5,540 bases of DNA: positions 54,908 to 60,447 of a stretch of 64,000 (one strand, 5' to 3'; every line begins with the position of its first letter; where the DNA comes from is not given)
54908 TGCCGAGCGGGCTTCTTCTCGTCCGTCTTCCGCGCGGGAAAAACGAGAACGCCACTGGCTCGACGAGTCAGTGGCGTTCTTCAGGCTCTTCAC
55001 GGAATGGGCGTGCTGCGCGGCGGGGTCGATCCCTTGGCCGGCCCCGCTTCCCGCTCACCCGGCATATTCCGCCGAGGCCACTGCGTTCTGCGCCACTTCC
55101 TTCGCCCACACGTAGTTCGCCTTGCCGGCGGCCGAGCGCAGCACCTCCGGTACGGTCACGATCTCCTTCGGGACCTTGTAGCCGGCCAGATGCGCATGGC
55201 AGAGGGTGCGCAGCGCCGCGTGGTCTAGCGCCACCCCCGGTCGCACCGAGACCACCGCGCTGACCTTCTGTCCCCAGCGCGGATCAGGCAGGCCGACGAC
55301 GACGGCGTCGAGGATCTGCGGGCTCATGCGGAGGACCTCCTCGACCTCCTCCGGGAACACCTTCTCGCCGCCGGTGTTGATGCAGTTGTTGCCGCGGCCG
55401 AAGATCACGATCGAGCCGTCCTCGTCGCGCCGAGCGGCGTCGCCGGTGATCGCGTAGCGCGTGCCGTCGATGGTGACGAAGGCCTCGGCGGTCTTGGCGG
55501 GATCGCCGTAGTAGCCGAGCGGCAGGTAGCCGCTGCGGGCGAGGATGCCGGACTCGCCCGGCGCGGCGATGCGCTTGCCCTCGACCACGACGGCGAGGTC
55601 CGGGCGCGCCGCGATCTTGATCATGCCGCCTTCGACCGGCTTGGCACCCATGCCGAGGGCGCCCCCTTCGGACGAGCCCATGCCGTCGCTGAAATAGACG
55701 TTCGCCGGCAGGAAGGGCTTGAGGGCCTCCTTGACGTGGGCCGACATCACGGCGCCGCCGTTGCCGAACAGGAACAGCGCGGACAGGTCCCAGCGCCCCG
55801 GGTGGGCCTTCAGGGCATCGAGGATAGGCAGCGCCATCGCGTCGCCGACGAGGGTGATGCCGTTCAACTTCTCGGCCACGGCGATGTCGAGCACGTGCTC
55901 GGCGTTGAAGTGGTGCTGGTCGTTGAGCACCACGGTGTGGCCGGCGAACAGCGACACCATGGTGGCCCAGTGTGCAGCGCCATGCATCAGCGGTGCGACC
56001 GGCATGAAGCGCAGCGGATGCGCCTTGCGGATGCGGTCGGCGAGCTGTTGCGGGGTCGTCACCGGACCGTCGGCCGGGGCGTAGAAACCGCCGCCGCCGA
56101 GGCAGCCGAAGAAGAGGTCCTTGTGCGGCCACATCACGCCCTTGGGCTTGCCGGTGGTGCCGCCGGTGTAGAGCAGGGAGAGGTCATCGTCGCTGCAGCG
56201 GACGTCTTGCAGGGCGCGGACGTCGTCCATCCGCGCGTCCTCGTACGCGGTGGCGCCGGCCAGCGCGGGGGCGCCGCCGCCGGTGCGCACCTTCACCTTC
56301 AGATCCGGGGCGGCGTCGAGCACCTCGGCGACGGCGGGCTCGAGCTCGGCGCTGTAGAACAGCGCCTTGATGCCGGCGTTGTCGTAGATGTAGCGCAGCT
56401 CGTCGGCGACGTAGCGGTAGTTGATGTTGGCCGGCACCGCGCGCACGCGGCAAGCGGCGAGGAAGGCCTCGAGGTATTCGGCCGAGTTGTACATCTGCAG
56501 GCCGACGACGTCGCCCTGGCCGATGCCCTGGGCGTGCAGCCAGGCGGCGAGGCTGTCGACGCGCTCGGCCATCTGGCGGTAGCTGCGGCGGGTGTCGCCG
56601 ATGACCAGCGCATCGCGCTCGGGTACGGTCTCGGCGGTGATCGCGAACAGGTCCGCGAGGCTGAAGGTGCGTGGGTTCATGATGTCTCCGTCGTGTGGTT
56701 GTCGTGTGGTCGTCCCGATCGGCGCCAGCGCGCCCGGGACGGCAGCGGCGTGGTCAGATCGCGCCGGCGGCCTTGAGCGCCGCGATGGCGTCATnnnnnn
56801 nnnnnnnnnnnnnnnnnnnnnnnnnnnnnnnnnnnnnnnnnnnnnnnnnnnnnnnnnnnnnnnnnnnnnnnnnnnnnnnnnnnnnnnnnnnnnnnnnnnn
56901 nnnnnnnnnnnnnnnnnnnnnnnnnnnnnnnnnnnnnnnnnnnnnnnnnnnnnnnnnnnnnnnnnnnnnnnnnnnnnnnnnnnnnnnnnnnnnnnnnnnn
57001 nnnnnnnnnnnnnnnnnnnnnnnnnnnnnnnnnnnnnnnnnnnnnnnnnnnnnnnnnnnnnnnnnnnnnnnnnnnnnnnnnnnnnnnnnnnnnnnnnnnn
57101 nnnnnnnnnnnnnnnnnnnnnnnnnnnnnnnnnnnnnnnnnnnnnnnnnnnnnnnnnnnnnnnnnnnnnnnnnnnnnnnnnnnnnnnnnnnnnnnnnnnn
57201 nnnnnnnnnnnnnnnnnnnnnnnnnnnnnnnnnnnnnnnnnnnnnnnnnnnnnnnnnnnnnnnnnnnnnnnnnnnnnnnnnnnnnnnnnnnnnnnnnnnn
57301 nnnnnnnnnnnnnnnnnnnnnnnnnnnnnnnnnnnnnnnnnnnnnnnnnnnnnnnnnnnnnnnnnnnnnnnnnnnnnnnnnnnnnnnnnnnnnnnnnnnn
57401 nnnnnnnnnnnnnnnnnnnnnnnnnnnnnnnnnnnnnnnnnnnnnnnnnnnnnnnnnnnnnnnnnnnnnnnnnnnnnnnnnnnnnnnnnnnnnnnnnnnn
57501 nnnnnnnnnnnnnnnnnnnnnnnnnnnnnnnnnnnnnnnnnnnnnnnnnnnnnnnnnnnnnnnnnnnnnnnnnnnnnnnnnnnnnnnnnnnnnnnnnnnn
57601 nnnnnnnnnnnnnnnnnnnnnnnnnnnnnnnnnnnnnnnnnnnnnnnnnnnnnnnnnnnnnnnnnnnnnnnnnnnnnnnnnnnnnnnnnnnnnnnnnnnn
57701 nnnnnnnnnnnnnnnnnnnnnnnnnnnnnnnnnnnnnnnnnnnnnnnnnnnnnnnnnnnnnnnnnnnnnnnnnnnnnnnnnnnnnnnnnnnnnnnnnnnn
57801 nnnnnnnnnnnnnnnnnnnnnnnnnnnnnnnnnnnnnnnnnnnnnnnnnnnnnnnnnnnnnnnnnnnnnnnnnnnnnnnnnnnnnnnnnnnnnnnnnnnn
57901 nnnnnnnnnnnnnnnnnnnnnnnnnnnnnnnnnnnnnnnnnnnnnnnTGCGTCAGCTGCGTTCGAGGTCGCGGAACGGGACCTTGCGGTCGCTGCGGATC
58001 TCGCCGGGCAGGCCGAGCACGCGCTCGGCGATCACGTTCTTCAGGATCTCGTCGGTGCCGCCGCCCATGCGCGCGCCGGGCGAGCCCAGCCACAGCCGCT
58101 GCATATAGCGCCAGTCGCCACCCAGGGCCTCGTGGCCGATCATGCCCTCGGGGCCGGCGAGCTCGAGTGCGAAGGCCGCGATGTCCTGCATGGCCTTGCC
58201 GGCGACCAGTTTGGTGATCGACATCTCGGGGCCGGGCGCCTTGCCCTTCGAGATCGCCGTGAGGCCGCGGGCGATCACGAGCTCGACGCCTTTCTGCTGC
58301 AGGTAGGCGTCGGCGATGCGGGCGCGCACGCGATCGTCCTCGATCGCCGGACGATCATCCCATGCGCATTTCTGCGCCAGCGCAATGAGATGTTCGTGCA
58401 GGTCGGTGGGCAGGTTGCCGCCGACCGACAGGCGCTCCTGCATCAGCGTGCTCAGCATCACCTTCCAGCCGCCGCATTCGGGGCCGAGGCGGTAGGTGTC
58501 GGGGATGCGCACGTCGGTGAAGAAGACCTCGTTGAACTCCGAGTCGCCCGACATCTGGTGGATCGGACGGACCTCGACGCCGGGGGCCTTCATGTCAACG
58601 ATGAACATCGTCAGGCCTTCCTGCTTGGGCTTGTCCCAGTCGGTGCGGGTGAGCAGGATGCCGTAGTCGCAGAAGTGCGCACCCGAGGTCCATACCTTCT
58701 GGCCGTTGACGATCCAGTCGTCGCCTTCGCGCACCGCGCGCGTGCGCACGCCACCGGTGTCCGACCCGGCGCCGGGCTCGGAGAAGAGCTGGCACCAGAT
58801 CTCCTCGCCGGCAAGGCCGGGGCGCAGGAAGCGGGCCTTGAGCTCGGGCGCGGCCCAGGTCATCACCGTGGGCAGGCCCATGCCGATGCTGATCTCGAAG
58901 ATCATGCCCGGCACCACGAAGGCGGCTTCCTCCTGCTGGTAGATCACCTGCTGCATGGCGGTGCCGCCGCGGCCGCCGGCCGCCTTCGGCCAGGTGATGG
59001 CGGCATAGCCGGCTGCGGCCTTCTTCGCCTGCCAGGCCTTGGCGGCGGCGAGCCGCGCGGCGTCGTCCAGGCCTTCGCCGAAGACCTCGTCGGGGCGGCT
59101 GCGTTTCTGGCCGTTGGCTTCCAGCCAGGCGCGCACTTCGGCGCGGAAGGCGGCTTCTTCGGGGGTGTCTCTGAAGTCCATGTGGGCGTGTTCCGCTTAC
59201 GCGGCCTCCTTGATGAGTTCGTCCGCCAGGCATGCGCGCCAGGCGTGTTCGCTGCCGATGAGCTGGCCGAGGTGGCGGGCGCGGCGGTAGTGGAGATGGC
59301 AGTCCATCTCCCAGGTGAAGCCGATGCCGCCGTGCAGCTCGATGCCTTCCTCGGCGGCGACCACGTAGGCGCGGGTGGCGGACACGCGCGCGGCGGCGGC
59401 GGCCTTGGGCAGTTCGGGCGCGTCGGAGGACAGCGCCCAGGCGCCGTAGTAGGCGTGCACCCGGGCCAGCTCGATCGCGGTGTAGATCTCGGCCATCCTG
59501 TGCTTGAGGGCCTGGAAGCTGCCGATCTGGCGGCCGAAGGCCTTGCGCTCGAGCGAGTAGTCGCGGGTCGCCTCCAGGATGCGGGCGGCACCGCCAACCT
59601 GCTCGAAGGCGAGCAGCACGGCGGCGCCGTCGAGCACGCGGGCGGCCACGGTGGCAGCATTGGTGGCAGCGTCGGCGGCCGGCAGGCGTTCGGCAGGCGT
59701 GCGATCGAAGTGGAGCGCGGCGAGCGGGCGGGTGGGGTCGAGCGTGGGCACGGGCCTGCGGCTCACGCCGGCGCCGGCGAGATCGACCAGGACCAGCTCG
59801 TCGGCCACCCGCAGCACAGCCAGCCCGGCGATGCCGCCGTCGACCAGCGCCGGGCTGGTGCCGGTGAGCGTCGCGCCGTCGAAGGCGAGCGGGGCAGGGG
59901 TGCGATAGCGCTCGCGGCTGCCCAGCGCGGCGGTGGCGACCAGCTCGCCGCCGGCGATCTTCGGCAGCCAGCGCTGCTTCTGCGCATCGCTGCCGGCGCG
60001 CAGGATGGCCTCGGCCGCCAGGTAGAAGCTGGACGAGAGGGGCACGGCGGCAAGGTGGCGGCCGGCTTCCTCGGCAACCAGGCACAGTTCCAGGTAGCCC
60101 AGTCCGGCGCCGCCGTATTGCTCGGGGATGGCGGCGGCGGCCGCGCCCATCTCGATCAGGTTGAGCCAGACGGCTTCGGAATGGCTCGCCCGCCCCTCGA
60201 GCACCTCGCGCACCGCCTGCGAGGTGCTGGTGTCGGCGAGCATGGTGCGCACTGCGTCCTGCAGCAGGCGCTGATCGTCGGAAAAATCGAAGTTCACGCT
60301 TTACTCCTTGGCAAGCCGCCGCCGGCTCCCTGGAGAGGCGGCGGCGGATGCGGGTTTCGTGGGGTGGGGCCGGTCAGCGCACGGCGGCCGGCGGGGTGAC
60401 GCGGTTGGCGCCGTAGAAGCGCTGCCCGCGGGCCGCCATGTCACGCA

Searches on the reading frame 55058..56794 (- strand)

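Call 57: search_protein_families(library=pfam, proteins=[window:55058-56794:-])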
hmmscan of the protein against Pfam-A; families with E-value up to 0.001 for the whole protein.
window:55058-56794:- (579 aa): 2 families
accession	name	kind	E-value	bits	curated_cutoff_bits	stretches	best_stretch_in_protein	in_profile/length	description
PF00501.34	AMP-binding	-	1.7e-51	175.7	29.9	1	53-421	4-375/384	AMP-binding enzyme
PF13193.12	AMP-binding_C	-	3.8e-13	50.6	24.5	1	483-558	1-76/76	AMP-binding enzyme C-terminal domain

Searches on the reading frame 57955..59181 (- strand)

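Call 57: search_protein_families(library=pfam, proteins=[window:57955-59181:-])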
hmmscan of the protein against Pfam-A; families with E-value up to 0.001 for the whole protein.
window:57955-59181:- (409 aa): 3 families
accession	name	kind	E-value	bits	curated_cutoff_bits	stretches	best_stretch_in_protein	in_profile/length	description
PF00441.29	Acyl-CoA_dh_1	-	6.2e-23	82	22.4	1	238-389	3-150/150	Acyl-CoA dehydrogenase, C-terminal domain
PF02770.24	Acyl-CoA_dh_M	-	1.6e-21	76.7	33.3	1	130-224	1-97/97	Acyl-CoA dehydrogenase, middle domain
PF02771.21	Acyl-CoA_dh_N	-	4.8e-09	37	22.9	1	6-126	1-113/113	Acyl-CoA dehydrogenase, N-terminal domain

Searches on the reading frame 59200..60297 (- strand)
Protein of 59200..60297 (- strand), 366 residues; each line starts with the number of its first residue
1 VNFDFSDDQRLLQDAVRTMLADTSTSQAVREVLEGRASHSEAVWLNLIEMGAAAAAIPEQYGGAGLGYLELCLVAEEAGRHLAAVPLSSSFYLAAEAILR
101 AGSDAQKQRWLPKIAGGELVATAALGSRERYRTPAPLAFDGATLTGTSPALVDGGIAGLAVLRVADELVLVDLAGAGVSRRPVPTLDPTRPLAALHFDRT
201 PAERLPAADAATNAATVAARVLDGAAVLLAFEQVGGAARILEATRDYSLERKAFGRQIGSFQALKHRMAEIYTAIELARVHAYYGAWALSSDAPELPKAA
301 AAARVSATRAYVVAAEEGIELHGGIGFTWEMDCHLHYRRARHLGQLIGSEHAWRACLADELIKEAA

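Call 82: search_protein_families(library=pfam, proteins=[window:59200-60297:-], max_evalue=0.01)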
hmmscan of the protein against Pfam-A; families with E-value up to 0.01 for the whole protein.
window:59200-60297:- (366 aa): 2 families
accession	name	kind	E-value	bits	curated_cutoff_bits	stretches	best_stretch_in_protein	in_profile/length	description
PF00441.29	Acyl-CoA_dh_1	-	1e-24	87.8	22.4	1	217-355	6-143/150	Acyl-CoA dehydrogenase, C-terminal domain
PF02771.21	Acyl-CoA_dh_N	-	2.1e-24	86.5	22.9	1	6-118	1-113/113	Acyl-CoA dehydrogenase, N-terminal domain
